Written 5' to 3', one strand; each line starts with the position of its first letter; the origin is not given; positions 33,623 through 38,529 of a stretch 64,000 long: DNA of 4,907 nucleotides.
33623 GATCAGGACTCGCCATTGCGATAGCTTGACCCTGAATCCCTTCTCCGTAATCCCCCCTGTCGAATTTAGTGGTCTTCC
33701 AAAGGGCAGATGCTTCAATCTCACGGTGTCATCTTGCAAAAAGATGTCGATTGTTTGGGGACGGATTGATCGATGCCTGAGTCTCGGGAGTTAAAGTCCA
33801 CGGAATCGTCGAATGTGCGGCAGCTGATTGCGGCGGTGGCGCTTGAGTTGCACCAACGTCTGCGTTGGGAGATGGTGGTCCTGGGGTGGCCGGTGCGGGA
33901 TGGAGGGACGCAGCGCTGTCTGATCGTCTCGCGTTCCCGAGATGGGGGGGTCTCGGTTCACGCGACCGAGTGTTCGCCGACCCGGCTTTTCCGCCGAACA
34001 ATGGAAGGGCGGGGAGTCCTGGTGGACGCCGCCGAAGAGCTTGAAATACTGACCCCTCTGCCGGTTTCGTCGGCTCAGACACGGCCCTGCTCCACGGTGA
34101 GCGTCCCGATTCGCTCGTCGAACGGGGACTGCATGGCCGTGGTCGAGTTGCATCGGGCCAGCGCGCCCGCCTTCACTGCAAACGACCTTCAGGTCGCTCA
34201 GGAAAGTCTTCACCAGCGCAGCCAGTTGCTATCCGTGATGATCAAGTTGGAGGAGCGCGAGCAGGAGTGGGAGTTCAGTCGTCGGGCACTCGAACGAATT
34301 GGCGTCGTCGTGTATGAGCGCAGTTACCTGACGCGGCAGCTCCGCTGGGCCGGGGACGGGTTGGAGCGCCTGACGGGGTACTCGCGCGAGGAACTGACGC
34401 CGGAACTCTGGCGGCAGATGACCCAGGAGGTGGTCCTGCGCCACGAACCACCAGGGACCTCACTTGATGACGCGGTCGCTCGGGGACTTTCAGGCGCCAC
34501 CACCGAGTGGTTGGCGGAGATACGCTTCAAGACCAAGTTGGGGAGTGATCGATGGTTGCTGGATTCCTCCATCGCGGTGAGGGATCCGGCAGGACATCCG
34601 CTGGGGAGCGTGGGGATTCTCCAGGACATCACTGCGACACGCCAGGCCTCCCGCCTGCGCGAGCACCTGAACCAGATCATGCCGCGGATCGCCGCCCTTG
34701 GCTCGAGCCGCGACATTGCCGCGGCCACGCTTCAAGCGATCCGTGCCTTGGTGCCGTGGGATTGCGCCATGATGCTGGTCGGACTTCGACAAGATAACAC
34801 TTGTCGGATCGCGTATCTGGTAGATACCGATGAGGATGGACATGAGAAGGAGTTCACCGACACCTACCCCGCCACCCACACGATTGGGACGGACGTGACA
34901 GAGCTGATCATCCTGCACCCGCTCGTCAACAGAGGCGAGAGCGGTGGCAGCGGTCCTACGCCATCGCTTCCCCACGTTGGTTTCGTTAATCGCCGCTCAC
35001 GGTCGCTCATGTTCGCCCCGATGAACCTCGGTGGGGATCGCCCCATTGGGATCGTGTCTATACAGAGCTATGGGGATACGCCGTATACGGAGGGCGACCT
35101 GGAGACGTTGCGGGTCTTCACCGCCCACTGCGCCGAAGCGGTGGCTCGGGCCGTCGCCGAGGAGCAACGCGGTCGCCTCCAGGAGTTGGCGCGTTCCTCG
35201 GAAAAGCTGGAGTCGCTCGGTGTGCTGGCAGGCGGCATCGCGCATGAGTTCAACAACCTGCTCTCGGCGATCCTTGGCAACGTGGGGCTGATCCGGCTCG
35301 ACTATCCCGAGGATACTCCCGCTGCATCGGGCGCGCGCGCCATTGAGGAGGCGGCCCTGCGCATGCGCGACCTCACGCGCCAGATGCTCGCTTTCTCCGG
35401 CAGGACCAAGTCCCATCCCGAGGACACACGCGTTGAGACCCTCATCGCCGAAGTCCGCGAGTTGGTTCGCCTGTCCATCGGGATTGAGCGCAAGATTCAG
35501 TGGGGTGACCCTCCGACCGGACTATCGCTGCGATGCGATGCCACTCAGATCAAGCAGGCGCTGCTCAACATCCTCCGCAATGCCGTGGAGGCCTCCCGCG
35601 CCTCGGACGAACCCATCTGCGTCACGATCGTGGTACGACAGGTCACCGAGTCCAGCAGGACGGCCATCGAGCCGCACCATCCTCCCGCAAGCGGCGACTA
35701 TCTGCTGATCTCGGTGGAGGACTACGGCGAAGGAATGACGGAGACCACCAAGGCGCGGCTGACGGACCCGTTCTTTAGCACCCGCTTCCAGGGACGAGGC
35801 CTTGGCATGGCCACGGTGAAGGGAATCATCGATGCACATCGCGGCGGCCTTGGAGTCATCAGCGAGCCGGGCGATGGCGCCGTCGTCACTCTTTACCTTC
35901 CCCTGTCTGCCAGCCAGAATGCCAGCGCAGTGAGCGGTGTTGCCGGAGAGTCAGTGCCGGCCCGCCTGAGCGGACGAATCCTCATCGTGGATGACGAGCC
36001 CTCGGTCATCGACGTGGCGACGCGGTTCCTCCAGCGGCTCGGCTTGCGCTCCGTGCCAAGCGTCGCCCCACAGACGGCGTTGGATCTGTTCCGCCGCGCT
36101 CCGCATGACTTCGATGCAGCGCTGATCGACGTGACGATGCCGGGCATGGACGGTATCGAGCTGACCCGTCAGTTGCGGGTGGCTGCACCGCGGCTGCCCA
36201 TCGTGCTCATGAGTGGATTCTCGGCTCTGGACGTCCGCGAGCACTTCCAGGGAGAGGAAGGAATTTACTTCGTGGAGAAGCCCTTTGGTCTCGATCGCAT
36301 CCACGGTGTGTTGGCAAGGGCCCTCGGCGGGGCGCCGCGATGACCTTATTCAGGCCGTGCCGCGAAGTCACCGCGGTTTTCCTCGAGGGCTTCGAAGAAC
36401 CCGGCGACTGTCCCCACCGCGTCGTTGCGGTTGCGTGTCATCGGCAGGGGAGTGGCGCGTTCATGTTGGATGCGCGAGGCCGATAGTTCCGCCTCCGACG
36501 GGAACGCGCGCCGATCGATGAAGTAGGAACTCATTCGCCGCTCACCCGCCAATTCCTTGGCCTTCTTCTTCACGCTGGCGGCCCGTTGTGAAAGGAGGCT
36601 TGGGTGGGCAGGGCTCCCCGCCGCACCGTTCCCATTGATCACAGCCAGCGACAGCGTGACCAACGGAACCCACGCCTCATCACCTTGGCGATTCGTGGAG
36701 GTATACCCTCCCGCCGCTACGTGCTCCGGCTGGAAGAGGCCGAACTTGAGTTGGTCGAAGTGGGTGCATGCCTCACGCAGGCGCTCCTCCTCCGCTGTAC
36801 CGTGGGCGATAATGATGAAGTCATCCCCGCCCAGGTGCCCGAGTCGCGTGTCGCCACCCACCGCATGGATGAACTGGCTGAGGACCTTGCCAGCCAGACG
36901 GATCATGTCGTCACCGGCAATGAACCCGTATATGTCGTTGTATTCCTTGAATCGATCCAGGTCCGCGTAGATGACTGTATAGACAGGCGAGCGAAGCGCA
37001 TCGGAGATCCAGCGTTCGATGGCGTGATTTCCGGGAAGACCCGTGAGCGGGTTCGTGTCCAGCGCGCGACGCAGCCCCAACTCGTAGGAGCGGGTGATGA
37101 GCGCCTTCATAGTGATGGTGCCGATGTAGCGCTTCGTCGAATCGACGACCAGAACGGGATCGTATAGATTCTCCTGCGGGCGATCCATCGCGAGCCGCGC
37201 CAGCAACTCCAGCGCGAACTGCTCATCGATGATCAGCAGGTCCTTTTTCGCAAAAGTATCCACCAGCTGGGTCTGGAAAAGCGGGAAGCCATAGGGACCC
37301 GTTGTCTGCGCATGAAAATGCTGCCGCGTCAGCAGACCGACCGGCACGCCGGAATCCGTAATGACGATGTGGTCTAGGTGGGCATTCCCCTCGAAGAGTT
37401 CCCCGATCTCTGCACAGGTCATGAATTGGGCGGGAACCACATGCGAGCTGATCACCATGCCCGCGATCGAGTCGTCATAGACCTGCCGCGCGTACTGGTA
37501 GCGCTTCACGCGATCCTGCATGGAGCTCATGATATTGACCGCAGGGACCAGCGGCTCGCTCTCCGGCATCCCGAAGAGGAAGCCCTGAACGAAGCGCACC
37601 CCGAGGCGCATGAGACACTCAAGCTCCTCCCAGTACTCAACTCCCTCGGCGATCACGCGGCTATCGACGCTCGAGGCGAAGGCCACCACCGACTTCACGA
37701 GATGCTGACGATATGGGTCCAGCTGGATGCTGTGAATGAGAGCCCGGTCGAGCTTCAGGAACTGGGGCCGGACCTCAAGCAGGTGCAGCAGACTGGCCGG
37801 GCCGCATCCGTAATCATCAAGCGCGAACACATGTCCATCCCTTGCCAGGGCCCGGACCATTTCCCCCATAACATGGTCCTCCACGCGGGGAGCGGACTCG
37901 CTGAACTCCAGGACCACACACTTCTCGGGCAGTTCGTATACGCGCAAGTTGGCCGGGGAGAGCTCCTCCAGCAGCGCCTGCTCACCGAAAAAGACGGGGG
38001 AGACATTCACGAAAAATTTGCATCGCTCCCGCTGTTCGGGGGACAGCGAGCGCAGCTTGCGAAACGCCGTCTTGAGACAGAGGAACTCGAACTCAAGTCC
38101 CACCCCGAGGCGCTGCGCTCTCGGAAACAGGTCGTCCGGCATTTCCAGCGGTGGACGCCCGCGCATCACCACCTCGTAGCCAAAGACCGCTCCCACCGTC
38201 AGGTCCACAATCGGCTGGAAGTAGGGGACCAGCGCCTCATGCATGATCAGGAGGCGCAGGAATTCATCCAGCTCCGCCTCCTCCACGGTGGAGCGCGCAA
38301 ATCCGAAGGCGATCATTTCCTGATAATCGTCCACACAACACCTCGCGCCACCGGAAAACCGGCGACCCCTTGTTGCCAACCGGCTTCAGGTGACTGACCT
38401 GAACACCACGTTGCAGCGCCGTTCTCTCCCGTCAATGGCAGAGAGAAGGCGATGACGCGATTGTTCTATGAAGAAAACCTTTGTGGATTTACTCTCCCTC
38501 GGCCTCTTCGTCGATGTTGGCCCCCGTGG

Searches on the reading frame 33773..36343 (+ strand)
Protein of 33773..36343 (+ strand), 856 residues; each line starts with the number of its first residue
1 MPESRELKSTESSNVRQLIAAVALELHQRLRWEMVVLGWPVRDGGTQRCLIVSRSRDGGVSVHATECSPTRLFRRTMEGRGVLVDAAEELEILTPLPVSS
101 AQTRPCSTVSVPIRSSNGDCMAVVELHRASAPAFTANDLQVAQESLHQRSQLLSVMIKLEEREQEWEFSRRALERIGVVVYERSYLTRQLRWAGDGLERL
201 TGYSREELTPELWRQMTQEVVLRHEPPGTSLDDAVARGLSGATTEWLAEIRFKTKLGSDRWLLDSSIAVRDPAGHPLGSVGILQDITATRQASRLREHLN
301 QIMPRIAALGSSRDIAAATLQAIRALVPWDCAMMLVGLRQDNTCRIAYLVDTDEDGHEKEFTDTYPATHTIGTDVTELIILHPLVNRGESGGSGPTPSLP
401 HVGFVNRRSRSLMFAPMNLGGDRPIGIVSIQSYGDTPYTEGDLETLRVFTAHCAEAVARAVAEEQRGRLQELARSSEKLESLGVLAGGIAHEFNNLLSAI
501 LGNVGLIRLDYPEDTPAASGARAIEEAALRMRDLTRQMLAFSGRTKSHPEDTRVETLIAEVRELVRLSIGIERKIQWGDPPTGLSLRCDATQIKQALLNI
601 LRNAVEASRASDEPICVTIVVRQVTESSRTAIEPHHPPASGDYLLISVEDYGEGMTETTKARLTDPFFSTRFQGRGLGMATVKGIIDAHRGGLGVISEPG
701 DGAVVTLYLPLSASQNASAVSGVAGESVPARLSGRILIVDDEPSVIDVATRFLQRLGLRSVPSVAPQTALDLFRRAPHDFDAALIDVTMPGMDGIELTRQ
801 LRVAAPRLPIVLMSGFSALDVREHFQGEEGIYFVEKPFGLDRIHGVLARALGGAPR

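Call 17: search_protein_families(library=pfam, proteins=[window:33773-36343:+], max_evalue=0.001)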
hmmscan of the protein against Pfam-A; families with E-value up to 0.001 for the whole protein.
window:33773-36343:+ (856 aa): 8 families
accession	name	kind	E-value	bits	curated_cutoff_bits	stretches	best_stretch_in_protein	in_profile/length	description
PF00072.30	Response_reg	-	2.1e-18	66.9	30.2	1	736-845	1-108/111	Response regulator receiver domain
PF02518.31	HATPase_c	-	1.2e-17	64.8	26.4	1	589-712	2-110/111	Histidine kinase-, DNA gyrase B-, and HSP90-like ATPase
PF01590.32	GAF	-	1.8e-11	45.1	22.4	0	45-145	18-125/133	GAF domain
PF13185.12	GAF_2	-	2.2e-11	44.6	28.6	2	39-150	24-132/136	GAF domain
PF08448.16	PAS_4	-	4.9e-06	27.2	23.1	0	192-291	19-110/110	PAS fold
PF08447.18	PAS_3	-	2e-05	25.2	25.6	1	195-282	6-88/89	PAS fold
PF00512.31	HisKA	-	2.2e-05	24.9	26.9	1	485-542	5-61/66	His Kinase A (phospho-acceptor) domain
PF13426.13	PAS_9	-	0.00033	21.3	27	0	195-288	18-103/103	PAS domain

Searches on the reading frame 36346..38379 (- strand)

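Call 17: search_protein_families(library=pfam, proteins=[window:36346-38379:-], max_evalue=0.001)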
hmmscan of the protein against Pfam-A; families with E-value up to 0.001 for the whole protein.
window:36346-38379:- (677 aa): 3 families
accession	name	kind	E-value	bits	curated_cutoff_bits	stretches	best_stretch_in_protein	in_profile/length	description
PF00563.25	EAL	-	1e-46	159.6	31.3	1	45-272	8-236/236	EAL domain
PF00990.26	GGDEF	-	3.7e-12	46.7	23.8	1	444-536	5-101/161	Diguanylate cyclase, GGDEF domain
PF00571.33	CBS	-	0.0004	21.1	24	0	378-429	6-53/57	CBS domain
